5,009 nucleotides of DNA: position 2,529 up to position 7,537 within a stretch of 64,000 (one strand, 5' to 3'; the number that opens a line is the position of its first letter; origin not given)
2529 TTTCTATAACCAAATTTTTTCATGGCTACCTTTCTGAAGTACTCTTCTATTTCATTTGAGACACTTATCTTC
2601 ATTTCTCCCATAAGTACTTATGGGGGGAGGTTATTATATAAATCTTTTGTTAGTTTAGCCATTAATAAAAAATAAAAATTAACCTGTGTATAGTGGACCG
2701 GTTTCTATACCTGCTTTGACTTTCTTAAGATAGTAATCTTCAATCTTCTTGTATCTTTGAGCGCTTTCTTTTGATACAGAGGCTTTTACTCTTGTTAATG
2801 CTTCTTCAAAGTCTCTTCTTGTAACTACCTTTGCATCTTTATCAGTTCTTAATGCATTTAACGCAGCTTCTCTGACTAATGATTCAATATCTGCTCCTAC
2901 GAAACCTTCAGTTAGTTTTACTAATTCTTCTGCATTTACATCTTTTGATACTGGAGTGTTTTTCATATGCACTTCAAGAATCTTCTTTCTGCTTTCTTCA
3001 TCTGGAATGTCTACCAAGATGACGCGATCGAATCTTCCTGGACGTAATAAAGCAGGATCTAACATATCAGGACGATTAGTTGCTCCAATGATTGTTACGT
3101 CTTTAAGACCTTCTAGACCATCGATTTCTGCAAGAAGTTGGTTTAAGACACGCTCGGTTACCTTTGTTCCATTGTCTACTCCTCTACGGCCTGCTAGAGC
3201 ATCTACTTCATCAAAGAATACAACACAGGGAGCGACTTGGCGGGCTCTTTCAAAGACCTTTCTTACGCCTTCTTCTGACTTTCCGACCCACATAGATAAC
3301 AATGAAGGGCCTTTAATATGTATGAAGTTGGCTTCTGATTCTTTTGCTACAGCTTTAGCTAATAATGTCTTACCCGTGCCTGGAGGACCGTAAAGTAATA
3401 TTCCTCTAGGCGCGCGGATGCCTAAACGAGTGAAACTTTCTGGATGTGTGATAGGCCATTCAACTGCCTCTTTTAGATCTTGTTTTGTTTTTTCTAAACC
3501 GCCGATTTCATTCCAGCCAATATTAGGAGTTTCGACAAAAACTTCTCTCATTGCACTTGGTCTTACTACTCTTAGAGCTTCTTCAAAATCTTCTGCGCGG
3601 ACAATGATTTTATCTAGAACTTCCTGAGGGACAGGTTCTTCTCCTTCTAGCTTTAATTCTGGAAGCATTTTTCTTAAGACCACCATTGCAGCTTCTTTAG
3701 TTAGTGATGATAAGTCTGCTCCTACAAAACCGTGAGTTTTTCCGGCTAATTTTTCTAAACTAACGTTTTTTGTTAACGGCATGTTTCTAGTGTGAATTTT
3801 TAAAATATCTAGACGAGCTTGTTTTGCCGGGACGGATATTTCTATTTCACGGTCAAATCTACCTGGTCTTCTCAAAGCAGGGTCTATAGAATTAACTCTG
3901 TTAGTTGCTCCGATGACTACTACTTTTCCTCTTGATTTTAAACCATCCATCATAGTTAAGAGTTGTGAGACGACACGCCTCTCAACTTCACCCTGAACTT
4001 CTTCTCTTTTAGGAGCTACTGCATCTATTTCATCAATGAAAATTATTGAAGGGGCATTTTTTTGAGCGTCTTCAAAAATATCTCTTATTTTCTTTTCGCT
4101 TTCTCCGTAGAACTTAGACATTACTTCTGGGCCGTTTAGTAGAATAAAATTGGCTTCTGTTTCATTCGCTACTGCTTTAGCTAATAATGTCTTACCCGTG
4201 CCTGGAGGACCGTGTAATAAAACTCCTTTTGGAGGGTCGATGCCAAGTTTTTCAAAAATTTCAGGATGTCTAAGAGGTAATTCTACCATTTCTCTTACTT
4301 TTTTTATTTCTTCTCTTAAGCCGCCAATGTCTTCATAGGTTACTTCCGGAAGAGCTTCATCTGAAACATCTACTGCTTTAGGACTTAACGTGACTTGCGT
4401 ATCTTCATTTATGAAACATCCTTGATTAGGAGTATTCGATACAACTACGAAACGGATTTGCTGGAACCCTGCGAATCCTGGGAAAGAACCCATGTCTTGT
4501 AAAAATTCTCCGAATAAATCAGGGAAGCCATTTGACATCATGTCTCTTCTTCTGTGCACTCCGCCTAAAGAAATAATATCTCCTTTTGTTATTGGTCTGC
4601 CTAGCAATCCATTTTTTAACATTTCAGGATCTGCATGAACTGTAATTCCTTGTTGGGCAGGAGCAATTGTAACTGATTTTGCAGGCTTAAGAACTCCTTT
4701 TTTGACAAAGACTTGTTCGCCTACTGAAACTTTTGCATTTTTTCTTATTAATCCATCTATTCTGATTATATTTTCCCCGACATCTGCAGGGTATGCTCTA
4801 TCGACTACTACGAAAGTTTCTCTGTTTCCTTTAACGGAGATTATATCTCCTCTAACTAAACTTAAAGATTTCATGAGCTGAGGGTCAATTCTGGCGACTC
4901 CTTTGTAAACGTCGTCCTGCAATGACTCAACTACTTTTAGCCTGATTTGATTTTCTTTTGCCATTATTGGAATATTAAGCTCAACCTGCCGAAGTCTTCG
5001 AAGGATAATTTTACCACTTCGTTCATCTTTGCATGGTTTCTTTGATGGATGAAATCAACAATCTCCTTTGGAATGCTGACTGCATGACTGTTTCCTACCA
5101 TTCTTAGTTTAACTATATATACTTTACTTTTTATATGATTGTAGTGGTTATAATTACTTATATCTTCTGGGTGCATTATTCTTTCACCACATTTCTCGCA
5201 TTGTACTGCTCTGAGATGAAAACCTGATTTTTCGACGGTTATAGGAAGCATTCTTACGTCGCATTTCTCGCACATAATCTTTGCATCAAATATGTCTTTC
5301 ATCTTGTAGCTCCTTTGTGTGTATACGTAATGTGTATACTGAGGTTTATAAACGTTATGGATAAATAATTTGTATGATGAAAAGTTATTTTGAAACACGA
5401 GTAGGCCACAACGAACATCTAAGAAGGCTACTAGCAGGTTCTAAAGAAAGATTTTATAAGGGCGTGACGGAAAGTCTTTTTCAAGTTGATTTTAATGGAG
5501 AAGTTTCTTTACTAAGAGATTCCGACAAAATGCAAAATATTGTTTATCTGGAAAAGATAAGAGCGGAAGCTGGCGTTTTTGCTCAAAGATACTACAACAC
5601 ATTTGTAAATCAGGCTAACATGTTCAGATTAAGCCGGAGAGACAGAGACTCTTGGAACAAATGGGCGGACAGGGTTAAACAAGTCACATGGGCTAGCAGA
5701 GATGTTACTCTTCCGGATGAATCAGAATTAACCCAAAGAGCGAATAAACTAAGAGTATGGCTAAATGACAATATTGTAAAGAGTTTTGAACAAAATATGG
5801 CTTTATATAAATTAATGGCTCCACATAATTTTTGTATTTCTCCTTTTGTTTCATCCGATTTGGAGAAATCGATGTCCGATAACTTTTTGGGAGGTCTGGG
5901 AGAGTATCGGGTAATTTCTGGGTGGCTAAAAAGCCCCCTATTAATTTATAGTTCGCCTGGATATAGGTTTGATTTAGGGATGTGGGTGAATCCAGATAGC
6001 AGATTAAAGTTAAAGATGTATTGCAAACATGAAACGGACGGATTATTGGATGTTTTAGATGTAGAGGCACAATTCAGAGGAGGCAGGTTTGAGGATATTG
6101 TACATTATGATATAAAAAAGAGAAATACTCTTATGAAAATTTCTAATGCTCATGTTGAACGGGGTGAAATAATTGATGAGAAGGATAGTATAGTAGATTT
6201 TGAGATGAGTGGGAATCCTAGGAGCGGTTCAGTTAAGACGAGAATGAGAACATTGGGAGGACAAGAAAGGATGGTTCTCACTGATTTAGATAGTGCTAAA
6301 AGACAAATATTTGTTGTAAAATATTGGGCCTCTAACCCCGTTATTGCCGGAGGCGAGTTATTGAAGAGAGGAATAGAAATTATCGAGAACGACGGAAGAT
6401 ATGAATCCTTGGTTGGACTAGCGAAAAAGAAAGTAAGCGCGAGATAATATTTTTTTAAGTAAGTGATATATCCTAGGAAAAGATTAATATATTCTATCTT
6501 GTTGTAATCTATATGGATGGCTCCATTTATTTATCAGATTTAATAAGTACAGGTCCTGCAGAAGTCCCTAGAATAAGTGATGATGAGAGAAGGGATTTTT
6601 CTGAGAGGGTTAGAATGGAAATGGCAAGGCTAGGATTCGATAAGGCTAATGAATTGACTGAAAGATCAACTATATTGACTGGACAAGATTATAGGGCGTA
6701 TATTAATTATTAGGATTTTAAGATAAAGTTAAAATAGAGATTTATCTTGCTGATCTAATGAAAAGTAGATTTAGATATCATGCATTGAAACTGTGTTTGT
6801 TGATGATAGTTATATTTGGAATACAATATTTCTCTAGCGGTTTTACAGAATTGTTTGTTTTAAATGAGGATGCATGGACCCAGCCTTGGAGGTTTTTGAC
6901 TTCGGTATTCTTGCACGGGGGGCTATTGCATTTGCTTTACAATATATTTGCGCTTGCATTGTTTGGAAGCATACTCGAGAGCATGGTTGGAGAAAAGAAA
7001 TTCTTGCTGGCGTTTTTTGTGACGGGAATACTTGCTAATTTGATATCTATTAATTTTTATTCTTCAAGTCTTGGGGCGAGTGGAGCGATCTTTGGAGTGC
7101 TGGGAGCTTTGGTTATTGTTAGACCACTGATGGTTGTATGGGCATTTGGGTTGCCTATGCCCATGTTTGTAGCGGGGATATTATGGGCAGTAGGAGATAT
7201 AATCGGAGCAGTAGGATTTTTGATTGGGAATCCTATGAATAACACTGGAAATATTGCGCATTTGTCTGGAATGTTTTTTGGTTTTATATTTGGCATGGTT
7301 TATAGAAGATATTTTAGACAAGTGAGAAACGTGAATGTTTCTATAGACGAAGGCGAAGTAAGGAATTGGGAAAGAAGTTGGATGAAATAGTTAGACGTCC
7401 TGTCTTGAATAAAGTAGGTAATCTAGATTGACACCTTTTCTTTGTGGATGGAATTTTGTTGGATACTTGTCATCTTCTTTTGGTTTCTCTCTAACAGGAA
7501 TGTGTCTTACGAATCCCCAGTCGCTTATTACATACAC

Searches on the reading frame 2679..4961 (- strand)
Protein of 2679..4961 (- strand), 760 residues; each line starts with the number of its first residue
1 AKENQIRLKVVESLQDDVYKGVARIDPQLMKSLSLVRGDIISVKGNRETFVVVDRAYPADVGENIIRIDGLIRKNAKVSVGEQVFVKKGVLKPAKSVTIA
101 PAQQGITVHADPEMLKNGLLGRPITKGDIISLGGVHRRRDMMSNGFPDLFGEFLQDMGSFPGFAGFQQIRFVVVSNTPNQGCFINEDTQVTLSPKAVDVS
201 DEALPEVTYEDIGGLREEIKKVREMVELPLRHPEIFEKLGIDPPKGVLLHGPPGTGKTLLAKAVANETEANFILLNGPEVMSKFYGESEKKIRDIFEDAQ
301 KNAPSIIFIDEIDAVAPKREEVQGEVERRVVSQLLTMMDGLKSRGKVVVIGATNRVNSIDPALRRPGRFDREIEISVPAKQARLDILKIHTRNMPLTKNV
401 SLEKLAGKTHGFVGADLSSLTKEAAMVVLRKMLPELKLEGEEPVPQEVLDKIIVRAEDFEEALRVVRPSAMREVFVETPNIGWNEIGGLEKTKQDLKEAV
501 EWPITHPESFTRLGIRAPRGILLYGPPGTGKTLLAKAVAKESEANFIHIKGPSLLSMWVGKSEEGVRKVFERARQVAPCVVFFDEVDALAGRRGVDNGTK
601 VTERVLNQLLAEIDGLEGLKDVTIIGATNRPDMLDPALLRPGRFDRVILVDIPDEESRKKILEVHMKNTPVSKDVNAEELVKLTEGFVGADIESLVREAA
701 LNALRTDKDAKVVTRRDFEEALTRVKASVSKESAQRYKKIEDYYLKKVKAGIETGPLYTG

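Call 60: search_protein_families(library=pfam, proteins=[window:2679-4961:-], max_evalue=0.0001)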
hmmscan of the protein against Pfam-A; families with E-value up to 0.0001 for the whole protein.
window:2679-4961:- (760 aa): 35 families (the best 25 are shown)
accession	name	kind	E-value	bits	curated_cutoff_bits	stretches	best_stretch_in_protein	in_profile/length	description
PF00004.35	AAA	-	3.7e-99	328.7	21.2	2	247-376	1-130/131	ATPase family associated with various cellular activities (AAA)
PF17862.7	AAA_lid_3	-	2e-29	101.1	27.2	2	674-720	1-45/45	AAA+ lid domain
PF02359.24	CDC48_N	-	4.4e-24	84.9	35.1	1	7-88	1-82/85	Cell division protein 48 (CDC48), N-terminal domain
PF05496.18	RuvB_N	-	1.1e-15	58.2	27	1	246-323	35-104/159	Holliday junction DNA helicase RuvB P-loop domain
PF13191.12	AAA_16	-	3.2e-14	54.2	32.6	2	242-349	22-136/167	AAA ATPase domain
PF07724.20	AAA_2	-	7.6e-12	46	27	1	247-340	6-101/166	AAA domain (Cdc48 subfamily)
PF13401.12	AAA_22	-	1.1e-11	45.6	27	0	247-297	8-56/130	AAA domain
PF07728.20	AAA_5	-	1.3e-11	45.1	22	0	246-365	1-137/139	AAA domain (dynein-related subfamily)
PF06068.19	TIP49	-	7.5e-11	42.2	23.8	0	517-564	49-98/347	TIP49 P-loop domain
PF13671.12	AAA_33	-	8e-11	42.9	27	1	247-355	2-80/143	AAA domain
PF23902.1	AAA_lid_PRS2_C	-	1e-10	42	34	1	656-725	2-70/73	PRS2 AAA+ lid C-terminal domain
PF13173.12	AAA_14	-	1.7e-10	41.5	27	1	247-329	5-76/129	AAA domain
PF20720.3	nSTAND3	-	4.6e-09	36.6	27.2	0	247-312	20-74/155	Novel STAND NTPase 3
PF02933.23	CDC48_2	-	6.1e-08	32.6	22.4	1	111-198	6-63/64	Cell division protein 48 (CDC48), domain 2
PF24883.2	NPHP3_N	-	1.7e-07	32.1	24.8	0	247-271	25-49/164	Nephrocystin 3, N-terminal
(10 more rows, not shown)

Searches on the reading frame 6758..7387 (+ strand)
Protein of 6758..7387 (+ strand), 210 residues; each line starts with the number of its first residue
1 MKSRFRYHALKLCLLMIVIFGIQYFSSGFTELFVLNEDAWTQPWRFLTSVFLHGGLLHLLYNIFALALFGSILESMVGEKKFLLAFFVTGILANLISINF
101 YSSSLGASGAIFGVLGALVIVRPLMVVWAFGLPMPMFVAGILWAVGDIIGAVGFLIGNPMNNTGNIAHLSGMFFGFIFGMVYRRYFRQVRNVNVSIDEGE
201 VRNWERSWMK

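Call 60: search_protein_families(library=pfam, proteins=[window:6758-7387:+], max_evalue=0.0001)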
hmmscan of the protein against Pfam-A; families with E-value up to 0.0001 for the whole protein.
window:6758-7387:+ (210 aa): 2 families
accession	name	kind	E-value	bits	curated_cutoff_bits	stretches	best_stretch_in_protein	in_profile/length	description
PF01694.28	Rhomboid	-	4.3e-27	95.5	22.6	1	42-184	3-142/143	Rhomboid domain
PF08551.15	DUF1751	-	1.1e-05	26.3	22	1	40-101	5-66/99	Eukaryotic integral membrane protein (DUF1751)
